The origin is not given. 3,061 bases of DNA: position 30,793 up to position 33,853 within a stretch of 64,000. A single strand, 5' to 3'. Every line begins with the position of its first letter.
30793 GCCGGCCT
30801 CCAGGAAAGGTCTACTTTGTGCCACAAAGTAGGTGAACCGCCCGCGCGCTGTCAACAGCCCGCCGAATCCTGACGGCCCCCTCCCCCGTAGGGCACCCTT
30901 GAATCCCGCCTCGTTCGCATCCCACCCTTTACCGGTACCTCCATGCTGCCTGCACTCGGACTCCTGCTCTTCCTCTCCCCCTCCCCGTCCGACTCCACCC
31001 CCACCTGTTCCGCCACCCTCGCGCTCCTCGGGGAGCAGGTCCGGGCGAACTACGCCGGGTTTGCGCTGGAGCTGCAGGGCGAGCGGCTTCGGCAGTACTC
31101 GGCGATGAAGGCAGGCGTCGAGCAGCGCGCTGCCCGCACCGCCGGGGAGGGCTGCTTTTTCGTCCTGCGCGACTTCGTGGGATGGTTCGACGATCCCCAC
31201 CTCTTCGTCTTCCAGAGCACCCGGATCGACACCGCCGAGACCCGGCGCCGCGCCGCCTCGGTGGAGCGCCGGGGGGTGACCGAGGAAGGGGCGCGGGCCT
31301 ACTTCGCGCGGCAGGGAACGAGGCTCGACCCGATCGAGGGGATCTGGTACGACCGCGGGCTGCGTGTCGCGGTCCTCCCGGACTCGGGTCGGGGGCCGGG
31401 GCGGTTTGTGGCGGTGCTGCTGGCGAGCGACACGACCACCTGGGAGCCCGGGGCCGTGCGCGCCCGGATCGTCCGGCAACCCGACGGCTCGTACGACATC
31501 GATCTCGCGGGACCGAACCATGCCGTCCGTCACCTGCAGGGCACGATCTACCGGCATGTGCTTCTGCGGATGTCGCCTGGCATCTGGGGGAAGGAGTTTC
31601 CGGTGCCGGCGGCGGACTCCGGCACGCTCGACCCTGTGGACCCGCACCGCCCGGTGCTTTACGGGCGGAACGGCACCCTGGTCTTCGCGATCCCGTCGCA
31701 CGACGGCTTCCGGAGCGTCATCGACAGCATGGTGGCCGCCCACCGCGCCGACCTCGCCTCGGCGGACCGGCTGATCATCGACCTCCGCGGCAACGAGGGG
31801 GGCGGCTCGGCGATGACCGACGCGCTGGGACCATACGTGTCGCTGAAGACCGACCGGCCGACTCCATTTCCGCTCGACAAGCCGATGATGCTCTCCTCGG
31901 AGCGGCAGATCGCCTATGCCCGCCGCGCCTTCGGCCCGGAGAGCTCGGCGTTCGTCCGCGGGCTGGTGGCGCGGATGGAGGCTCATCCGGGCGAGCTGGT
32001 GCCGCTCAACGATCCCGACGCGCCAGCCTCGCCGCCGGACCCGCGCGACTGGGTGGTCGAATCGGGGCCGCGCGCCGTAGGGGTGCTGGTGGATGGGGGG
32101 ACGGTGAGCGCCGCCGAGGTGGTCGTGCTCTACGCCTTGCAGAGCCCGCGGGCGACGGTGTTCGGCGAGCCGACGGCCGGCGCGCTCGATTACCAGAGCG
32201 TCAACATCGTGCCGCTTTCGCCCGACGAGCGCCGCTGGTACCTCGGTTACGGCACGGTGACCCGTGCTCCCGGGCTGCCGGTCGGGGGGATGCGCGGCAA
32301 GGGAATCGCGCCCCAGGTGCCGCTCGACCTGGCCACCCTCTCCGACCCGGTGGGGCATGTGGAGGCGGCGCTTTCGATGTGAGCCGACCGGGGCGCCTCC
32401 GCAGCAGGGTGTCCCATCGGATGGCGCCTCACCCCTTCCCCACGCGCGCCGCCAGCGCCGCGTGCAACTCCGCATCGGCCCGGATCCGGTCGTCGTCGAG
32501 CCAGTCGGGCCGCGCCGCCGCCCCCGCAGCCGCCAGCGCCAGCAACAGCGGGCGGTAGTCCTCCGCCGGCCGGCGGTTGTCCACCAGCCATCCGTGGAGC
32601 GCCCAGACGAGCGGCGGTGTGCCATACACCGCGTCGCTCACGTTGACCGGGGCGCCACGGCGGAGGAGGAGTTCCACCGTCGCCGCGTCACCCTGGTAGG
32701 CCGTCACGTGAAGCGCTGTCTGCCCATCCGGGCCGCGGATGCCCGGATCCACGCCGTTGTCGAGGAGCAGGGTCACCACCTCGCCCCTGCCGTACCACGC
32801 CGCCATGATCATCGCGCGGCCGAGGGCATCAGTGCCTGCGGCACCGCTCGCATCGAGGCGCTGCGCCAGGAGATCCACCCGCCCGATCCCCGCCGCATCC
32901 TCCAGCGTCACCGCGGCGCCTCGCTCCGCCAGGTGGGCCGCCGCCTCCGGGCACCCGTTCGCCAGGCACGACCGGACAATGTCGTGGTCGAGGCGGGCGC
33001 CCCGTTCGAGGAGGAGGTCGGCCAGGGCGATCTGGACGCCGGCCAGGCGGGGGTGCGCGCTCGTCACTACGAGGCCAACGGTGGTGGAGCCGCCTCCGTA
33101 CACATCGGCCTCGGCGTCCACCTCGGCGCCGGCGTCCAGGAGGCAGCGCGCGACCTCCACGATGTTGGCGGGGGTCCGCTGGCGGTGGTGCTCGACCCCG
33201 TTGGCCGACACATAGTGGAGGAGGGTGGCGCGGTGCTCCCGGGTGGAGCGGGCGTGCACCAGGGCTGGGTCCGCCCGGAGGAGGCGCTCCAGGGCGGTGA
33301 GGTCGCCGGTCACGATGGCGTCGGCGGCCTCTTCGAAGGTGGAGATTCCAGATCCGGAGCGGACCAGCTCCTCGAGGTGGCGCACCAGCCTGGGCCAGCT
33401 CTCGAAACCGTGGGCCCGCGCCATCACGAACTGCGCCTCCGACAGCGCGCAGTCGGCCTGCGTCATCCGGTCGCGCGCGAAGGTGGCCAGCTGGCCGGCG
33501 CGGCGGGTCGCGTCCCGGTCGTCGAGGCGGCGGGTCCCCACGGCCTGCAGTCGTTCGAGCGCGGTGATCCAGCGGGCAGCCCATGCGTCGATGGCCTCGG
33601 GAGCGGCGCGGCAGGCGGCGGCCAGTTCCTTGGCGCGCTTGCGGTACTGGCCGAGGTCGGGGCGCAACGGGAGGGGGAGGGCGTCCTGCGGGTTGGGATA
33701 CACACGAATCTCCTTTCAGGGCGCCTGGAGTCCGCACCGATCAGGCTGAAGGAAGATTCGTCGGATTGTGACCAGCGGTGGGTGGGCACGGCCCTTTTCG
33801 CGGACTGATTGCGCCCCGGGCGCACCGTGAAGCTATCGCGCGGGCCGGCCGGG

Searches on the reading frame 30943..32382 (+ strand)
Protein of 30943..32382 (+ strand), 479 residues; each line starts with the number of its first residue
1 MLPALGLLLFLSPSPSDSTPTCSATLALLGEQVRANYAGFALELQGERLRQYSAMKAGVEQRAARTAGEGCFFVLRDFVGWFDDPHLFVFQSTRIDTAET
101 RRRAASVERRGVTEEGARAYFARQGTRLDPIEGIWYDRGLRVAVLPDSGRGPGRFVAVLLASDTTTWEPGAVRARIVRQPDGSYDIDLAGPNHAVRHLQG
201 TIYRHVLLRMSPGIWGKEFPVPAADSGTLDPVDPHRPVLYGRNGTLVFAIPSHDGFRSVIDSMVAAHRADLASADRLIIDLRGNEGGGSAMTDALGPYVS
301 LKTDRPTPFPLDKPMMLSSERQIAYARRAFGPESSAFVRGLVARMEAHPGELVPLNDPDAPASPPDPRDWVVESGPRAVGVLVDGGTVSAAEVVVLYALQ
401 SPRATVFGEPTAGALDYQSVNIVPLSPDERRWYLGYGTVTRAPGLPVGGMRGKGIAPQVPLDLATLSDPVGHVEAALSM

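Call 69: search_protein_families(library=pfam, proteins=[window:30943-32382:+], max_evalue=0.00001)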
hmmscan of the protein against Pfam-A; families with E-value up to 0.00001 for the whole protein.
window:30943-32382:+ (479 aa): 1 family
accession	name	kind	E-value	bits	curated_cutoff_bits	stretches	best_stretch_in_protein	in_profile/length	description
PF03572.23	Peptidase_S41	-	1.2e-10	41.7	24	0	377-423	87-133/165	Peptidase family S41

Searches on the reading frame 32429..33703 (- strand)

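Call 69: search_protein_families(library=pfam, proteins=[window:32429-33703:-], max_evalue=0.00001)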
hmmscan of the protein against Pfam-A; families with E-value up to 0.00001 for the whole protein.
window:32429-33703:- (424 aa): 5 families
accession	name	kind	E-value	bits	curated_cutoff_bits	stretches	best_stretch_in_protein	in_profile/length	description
PF12796.13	Ank_2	-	6.6e-13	49.5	27.3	1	299-369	2-68/90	Ankyrin repeats (3 copies)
PF00023.36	Ank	-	8.7e-13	48.2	21.1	1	326-357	1-32/33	Ankyrin repeat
PF13857.12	Ank_5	-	6e-09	36.5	27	0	296-332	18-54/56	Ankyrin repeats (many copies)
PF13637.12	Ank_4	-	2.5e-07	31.3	22.7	0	301-347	4-50/50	Ankyrin repeats (many copies)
PF13606.12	Ank_3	-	3.6e-06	27.3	22.3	0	326-355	1-30/30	Ankyrin repeat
